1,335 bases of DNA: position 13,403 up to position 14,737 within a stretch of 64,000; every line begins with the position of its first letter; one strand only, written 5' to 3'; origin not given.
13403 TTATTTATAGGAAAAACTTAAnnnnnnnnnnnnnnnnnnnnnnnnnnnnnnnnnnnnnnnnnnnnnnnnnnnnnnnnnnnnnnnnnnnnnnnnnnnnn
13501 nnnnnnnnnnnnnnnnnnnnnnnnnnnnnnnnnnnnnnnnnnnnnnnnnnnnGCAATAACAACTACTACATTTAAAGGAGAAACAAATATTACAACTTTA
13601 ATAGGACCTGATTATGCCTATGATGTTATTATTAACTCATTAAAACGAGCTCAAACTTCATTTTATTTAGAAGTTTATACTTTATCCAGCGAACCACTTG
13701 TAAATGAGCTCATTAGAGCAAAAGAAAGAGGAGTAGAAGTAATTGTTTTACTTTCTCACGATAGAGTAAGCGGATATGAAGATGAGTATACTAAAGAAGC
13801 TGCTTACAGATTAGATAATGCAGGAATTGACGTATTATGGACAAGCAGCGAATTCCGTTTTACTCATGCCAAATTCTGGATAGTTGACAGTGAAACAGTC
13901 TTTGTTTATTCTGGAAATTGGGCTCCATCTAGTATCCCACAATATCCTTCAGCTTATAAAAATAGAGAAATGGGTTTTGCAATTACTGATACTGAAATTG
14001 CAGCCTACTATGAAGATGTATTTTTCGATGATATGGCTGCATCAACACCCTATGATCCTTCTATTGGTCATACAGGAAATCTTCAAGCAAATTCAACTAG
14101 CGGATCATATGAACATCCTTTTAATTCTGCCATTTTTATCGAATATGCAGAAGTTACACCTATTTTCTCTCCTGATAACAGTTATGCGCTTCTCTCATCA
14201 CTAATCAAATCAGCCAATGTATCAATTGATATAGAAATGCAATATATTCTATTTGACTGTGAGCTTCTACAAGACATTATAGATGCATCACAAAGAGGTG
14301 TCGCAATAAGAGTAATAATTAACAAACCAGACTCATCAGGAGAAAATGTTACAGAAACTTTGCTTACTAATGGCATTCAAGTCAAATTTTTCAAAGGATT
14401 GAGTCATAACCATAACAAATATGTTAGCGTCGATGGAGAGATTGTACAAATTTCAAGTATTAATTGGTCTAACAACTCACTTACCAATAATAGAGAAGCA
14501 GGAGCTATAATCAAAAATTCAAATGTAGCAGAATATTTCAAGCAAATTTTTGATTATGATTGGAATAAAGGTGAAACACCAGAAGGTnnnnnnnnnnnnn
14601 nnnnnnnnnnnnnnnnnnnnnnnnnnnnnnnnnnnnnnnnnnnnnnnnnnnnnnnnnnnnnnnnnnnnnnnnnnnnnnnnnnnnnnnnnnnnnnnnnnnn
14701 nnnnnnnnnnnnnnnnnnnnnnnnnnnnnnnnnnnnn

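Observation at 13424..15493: Secreted HKD (phospholipase-D family) enzyme fused to a lamin-tail domain and membrane anchor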

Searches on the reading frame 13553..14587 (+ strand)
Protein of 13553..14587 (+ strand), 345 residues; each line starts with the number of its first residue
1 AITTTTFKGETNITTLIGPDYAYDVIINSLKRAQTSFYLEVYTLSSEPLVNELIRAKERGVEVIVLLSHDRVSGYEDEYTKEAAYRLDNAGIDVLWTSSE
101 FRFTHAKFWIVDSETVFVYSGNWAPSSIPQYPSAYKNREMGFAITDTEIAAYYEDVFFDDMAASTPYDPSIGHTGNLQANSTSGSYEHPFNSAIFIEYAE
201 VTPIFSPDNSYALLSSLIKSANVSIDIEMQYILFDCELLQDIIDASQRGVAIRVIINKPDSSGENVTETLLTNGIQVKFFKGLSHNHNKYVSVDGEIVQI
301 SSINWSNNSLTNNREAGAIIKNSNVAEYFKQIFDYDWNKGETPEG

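Call 60: search_protein_representatives(protein=window:13553-14587:+)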
Query: 345 residues. Proteins with E-value up to 0.001 (for the whole library): 7133; up to 1e-10: 2054; up to 1e-30: 160. The best 150 are listed.
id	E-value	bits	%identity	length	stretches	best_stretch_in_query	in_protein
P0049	1.1e-144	498.0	66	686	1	1-345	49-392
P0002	1.7e-142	490.8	63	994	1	1-345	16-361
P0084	2.0e-139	480.7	64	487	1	8-345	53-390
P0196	1.1e-89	317.2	58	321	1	1-274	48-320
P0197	6.0e-73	262.2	58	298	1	2-234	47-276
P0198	2.3e-72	260.3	42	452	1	4-339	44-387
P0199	2.2e-67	243.9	46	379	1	42-339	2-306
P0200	1.9e-66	240.9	36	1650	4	10-172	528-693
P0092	1.9e-66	240.9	42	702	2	6-172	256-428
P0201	1.1e-65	238.3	43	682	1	10-341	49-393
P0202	1.7e-65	237.7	43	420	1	4-341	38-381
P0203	2.7e-64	233.8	35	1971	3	5-339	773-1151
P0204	8.3e-64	232.1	40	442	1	6-345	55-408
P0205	1.3e-63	231.5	41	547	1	4-342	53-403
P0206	1.5e-63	231.3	40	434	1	5-340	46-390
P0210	1.2e-61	225.1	32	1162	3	6-339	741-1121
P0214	2.9e-59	217.2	32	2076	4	6-228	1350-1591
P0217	3.5e-58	213.7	39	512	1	5-339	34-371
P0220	5.7e-57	209.7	32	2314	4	5-338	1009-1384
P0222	7.2e-57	209.3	36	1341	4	12-300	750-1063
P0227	2.8e-54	200.8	35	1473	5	10-338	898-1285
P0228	9.0e-54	199.2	35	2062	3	12-338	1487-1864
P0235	3.0e-51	190.9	34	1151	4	6-222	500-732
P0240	3.2e-48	180.9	30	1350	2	11-344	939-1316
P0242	1.3e-47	178.9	33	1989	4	6-228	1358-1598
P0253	1.0e-44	169.4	36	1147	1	10-339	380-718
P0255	4.6e-44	167.3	33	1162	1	10-339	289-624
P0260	4.0e-43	164.2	37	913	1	32-341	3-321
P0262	1.1e-42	162.7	38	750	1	6-341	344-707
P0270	7.0e-40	153.5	36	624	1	3-339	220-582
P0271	3.2e-39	151.4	38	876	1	4-340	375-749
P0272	4.5e-39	150.9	36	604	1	6-338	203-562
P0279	4.7e-38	147.5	34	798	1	13-337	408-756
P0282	2.2e-37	145.3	36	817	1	10-338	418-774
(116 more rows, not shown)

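Call 64: search_protein_families(library=pfam, alignment_id=A5, max_evalue=0.0001)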
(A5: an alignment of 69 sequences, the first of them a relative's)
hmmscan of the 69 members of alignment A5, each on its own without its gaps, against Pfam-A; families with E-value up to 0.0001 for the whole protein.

A. member 1, P0198 (452 aa): 4 families
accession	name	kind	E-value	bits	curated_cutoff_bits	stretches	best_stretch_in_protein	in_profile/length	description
PF13091.12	PLDc_2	-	3.9e-46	156.6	27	2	254-385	1-132/132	PLD-like domain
PF11495.14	Regulator_TrmB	-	3.1e-14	53.2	22.2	1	246-393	7-137/233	Archaeal transcriptional regulator TrmB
PF00614.28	PLDc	-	1.4e-09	37.9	21.9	1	333-357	4-28/28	Phospholipase D Active site motif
PF17941.7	PP_kinase_C_1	-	7.8e-09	35.8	25.7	1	56-153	13-112/167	Polyphosphate kinase C-terminal domain 1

B. families by the number of members that match (of 69 scanned): 26 families (the first 25 are shown)
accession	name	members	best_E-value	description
PF13091.12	PLDc_2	69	3.6e-75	PLD-like domain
PF00614.28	PLDc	63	7.8e-15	Phospholipase D Active site motif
PF00932.25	LTD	29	6.9e-35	Lamin Tail Domain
PF11495.14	Regulator_TrmB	26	3.1e-14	Archaeal transcriptional regulator TrmB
PF17941.7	PP_kinase_C_1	11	3.5e-09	Polyphosphate kinase C-terminal domain 1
PF07705.17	CARDB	6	2.6e-11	CARDB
PF17957.7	Big_7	3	7.9e-19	Bacterial Ig domain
PF24402.1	iHKD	3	2.2e-06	Inactive HKD-Rease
PF19077.6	Big_13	2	7.6e-17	Bacterial Ig-like domain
PF00801.26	PKD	2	1.1e-11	PKD domain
PF07495.19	Y_Y_Y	2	2e-10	Y_Y_Y domain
PF22352.2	K319L-like_PKD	2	6.2e-10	K319L-like, PKD domain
PF07894.18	SACK1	2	9e-06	Scaffolding anchor of CK1 domain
PF02608.20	Bmp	1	1.3e-45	ABC transporter substrate-binding protein PnrA-like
PF18911.6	PKD_4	1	2.5e-12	PKD domain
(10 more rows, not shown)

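Call 65: search_protein_families(library=pfam, proteins=[P0253, P0255, P0262, P0271, P0279, P0282, P0270, P0272, P0260], max_evalue=0.0001)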
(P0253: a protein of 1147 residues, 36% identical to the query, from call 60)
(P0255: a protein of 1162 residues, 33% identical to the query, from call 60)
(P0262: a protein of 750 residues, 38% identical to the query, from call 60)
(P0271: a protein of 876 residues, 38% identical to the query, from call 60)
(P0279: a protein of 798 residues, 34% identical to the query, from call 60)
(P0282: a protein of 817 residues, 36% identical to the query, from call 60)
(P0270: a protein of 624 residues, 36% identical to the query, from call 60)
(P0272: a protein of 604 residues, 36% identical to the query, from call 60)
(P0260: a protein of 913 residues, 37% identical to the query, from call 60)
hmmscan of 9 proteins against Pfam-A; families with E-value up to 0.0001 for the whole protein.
P0253 (1147 aa): 4 families
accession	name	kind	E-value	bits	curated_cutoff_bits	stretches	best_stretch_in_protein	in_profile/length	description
PF02608.20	Bmp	-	1.3e-45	156.1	24.1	1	34-354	3-300/301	ABC transporter substrate-binding protein PnrA-like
PF13091.12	PLDc_2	-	2.5e-31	108.7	27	2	589-716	4-132/132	PLD-like domain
PF00614.28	PLDc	-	3e-07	30.6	21.9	0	664-688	4-28/28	Phospholipase D Active site motif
PF19077.6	Big_13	-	8.6e-05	23.4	27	0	967-1011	57-102/102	Bacterial Ig-like domain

P0255 (1162 aa): 11 families
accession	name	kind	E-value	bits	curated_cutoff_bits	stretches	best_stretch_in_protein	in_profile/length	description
PF13091.12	PLDc_2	-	1.2e-41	142.1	27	2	496-622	2-132/132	PLD-like domain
PF17957.7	Big_7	-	7.9e-19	68.5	24.1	1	682-743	1-66/70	Bacterial Ig domain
PF19077.6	Big_13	-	7.6e-17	62.1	27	0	1084-1116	68-101/102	Bacterial Ig-like domain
PF09136.16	Glucodextran_B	-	5e-12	46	27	1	1034-1116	1-82/83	Glucodextranase, domain B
PF18884.5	TSP3_bac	-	6.8e-12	45.4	25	1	652-674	1-22/22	Bacterial TSP3 repeat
PF07495.19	Y_Y_Y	-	2e-10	40.8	26.6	0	807-858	12-64/65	Y_Y_Y domain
PF00614.28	PLDc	-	3.2e-09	36.8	21.9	1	570-594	4-28/28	Phospholipase D Active site motif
PF13750.12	Big_3_3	-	1e-08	35.4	27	0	823-878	4-60/157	Bacterial Ig-like domain (group 3)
PF11495.14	Regulator_TrmB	-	5.2e-07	29.6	22.2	1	490-624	10-131/233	Archaeal transcriptional regulator TrmB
PF23355.1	IFT52_GIFT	-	6.3e-07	29.2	27.2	1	47-154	3-110/246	IFT52 GIFT domain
PF09822.16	ABC_transp_aux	-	2.2e-05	24.3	34.7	1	59-126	16-81/288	ABC-type uncharacterized transport system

P0262 (750 aa): 4 families
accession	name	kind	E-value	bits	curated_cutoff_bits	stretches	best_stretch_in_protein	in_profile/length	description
PF13091.12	PLDc_2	-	1.6e-44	151.3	27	2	565-703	1-132/132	PLD-like domain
PF00932.25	LTD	-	2.1e-13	51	34.3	1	156-286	4-108/109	Lamin Tail Domain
PF07705.17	CARDB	-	1.6e-09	38.3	22.7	1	33-143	2-100/101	CARDB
PF00614.28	PLDc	-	3e-07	30.6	21.9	0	652-675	5-28/28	Phospholipase D Active site motif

P0271 (876 aa): 5 families
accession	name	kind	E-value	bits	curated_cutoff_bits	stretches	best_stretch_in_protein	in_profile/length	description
PF13091.12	PLDc_2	-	8.9e-35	119.8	27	2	601-746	2-132/132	PLD-like domain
PF00932.25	LTD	-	1.3e-29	103.2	34.3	2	35-144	5-108/109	Lamin Tail Domain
PF18911.6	PKD_4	-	2.5e-12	47.1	27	1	752-825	3-76/85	PKD domain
PF00614.28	PLDc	-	4.9e-06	26.8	21.9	0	695-718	5-28/28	Phospholipase D Active site motif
PF00801.26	PKD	-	6.2e-05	23.4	23.5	0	762-825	10-73/80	PKD domain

P0279 (798 aa): 3 families
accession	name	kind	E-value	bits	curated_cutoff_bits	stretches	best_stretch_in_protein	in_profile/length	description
PF13091.12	PLDc_2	-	2.6e-37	128.1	27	2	622-756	1-132/132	PLD-like domain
PF00932.25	LTD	-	5.2e-31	107.7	34.3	2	29-155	2-108/109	Lamin Tail Domain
PF00614.28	PLDc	-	5.9e-08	32.8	21.9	0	706-728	6-28/28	Phospholipase D Active site motif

P0282 (817 aa): 3 families
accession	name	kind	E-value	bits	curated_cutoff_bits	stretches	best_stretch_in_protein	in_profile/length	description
PF13091.12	PLDc_2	-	6.1e-46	156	27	2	635-773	1-132/132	PLD-like domain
PF00932.25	LTD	-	1.2e-26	93.6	34.3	2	32-158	3-108/109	Lamin Tail Domain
PF00614.28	PLDc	-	2.8e-08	33.9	21.9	1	721-743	4-26/28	Phospholipase D Active site motif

P0270 (624 aa): 3 families
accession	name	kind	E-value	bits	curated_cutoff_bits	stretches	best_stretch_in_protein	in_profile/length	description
PF13091.12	PLDc_2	-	2.8e-42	144.1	27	2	443-580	2-132/132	PLD-like domain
PF00932.25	LTD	-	7.2e-12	46.1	34.3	1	32-162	3-107/109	Lamin Tail Domain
PF00614.28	PLDc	-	2.2e-08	34.2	21.9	1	528-552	4-28/28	Phospholipase D Active site motif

P0272 (604 aa): 4 families
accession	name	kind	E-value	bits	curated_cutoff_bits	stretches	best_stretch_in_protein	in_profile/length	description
PF13091.12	PLDc_2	-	1.1e-44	151.9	27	2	224-361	2-132/132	PLD-like domain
PF00932.25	LTD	-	1.2e-14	55.1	34.3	1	24-149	2-108/109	Lamin Tail Domain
PF11495.14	Regulator_TrmB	-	8.1e-10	38.8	22.2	0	216-274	8-59/233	Archaeal transcriptional regulator TrmB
PF00614.28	PLDc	-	1.2e-06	28.7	21.9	0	510-533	5-28/28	Phospholipase D Active site motif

P0260 (913 aa): 3 families
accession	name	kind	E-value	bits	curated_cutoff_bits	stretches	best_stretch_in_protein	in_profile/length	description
PF13091.12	PLDc_2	-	1e-34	119.6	27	2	189-317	3-132/132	PLD-like domain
PF08329.16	ChitinaseA_N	-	7.2e-06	26.1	21.2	0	809-880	37-107/133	Chitinase A, N-terminal domain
PF00614.28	PLDc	-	8e-06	26.1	21.9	0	267-289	6-28/28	Phospholipase D Active site motif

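Call 66: list_cluster_members(proteins=[P0253, P0271, P0279, P0282, P0272, P0262, P0198, P0204, P0240, P0217])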
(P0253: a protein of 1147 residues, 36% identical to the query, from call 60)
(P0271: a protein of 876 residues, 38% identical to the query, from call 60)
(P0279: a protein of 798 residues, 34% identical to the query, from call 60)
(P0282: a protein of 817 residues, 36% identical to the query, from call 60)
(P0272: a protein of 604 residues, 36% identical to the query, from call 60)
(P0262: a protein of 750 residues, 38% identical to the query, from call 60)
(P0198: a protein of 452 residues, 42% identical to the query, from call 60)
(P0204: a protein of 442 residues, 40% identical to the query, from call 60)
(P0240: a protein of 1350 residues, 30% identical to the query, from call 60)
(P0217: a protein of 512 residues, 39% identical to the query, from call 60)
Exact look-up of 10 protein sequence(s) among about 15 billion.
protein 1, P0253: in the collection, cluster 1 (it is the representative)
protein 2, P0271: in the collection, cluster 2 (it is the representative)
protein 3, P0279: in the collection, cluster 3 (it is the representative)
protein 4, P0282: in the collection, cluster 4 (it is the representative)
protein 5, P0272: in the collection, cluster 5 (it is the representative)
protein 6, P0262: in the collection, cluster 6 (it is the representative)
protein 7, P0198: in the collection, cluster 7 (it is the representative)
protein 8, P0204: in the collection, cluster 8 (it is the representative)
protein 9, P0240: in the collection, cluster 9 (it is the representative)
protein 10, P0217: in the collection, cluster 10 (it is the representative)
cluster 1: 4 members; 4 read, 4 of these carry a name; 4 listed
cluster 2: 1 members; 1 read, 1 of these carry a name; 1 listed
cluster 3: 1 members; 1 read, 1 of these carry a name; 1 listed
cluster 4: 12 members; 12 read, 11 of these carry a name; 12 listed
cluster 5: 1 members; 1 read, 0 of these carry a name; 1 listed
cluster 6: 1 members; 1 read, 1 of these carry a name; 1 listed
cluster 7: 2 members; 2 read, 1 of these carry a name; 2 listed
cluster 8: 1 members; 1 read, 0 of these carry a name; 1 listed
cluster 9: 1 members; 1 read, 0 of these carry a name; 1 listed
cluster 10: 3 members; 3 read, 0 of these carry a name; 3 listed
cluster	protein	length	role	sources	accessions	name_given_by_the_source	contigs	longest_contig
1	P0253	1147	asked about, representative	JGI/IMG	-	basic membrane protein A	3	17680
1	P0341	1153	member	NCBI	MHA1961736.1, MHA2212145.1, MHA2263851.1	MAG: BMP family ABC transporter substrate-binding protein [Candidatus Thorarchaeota ...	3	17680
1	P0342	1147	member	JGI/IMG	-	basic membrane protein A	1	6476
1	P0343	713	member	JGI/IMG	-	hypothetical protein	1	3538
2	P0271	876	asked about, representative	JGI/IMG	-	phosphatidylserine/phosphatidylglycerophosphate/cardiolipin synthase-like enzyme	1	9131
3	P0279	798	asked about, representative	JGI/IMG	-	cardiolipin synthase A/B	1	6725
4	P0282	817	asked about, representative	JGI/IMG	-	cardiolipin synthase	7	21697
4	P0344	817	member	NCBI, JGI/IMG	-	cardiolipin synthase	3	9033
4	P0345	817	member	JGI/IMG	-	cardiolipin synthase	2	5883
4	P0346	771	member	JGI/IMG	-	cardiolipin synthase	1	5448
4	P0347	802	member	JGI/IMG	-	cardiolipin synthase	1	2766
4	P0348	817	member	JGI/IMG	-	cardiolipin synthase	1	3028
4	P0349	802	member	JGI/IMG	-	cardiolipin synthase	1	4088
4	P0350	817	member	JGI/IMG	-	cardiolipin synthase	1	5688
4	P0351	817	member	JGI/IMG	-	cardiolipin synthase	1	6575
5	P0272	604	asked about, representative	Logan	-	-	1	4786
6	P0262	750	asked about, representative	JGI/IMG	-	phosphatidylserine/phosphatidylglycerophosphate/cardiolipin synthase-like enzyme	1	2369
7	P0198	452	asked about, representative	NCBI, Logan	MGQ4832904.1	MAG: phospholipase D-like domain-containing protein [Candidatus Asgardarchaeia archaeon]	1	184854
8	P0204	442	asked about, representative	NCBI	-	-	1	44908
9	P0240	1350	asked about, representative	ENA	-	-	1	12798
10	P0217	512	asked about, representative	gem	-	-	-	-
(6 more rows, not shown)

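Call 67: find_encoding_contigs(protein=P0253, flank=8000, max_places=2)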
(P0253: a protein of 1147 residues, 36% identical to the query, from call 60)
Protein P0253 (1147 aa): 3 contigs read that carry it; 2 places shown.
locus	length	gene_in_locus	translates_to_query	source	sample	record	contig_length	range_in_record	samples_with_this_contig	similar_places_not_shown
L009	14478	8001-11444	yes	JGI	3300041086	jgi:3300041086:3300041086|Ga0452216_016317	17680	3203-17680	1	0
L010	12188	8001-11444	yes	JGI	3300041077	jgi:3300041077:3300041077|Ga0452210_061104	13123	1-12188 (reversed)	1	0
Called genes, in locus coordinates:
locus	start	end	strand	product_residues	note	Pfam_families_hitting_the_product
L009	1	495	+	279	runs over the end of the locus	PF00297:Ribosomal_L3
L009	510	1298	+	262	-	PF00573:Ribosomal_L4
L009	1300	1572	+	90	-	PF00276:Ribosomal_L23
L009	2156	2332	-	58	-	-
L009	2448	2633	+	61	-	PF01402:RHH_1 (weak), PF23434:DUF7120 (weak)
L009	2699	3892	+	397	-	PF00091:Tubulin, PF12327:FtsZ_C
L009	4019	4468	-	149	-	PF01423:LSM (weak), PF14894:Lsm_C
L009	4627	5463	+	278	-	PF02775:TPP_enzyme_C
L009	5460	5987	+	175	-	PF01558:POR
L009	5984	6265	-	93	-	PF02597:ThiS (weak)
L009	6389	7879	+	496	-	PF07690:MFS_1 (weak)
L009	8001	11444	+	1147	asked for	PF02608:Bmp, PF00614:PLDc (faint), PF13091:PLDc_2, PF22433:MtxA_IG-like (faint)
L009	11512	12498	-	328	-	PF02289:MCH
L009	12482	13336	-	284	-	PF01493:GXGXG (faint)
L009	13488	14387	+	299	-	PF01913:FTR, PF02741:FTR_C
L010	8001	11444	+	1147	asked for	PF02608:Bmp, PF00614:PLDc (faint), PF13091:PLDc_2, PF22433:MtxA_IG-like (faint)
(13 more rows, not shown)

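Call 71: list_cluster_members(proteins=[P0200, P0203, P0210, P0214, P0220, P0222, P0227, P0228, P0235, P0242])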
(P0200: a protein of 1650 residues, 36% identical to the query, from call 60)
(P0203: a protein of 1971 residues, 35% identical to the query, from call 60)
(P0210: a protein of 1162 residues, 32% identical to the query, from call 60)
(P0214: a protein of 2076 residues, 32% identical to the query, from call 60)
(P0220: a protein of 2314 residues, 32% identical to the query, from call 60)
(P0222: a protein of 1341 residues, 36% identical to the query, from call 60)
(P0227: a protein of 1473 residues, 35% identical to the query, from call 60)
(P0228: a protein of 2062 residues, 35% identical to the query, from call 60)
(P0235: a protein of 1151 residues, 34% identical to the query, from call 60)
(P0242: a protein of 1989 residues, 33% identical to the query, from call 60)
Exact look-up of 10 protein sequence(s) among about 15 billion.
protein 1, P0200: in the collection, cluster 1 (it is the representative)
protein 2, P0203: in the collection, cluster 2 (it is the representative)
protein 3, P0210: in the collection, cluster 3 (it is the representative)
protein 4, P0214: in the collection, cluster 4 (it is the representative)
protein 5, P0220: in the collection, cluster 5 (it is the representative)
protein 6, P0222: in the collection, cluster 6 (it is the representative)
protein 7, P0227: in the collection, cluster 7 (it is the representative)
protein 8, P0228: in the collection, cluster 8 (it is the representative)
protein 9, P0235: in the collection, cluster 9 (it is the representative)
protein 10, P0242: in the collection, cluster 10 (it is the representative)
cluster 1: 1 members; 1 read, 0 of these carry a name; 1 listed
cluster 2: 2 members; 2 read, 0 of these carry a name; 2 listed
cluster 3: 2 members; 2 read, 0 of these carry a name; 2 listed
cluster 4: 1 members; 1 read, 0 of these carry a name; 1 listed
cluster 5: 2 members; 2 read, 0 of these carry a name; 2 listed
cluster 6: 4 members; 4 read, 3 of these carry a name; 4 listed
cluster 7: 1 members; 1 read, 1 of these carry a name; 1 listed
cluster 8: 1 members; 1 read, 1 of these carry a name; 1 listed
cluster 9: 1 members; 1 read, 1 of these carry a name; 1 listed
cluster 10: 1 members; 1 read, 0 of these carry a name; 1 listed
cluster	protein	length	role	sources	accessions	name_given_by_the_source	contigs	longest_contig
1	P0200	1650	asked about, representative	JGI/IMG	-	-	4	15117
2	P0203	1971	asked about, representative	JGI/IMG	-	-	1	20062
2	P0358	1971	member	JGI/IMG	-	-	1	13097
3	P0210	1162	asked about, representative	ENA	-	-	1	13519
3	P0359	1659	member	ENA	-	-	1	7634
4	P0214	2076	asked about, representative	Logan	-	-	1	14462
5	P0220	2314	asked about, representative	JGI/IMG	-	-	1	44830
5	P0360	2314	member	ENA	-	-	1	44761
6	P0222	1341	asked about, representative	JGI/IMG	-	phosphatidylserine/phosphatidylglycerophosphate/cardiolipin synthase-like enzyme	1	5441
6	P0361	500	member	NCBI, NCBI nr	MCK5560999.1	MAG: hypothetical protein KAJ51_10415, partial [Thermoplasmata archaeon] | hypothetical protein [Thermoplasmata archaeon]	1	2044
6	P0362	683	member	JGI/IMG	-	hypothetical protein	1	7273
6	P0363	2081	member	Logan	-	-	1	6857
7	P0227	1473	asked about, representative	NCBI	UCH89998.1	MAG: lamin tail domain-containing protein, partial [Thermoplasmata archaeon]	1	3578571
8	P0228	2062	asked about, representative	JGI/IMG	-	phosphatidylserine/phosphatidylglycerophosphate/cardiolipin synthase-like enzyme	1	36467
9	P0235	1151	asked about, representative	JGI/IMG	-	phosphatidylserine/phosphatidylglycerophosphate/cardiolipin synthase-like enzyme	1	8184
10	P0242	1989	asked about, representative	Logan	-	-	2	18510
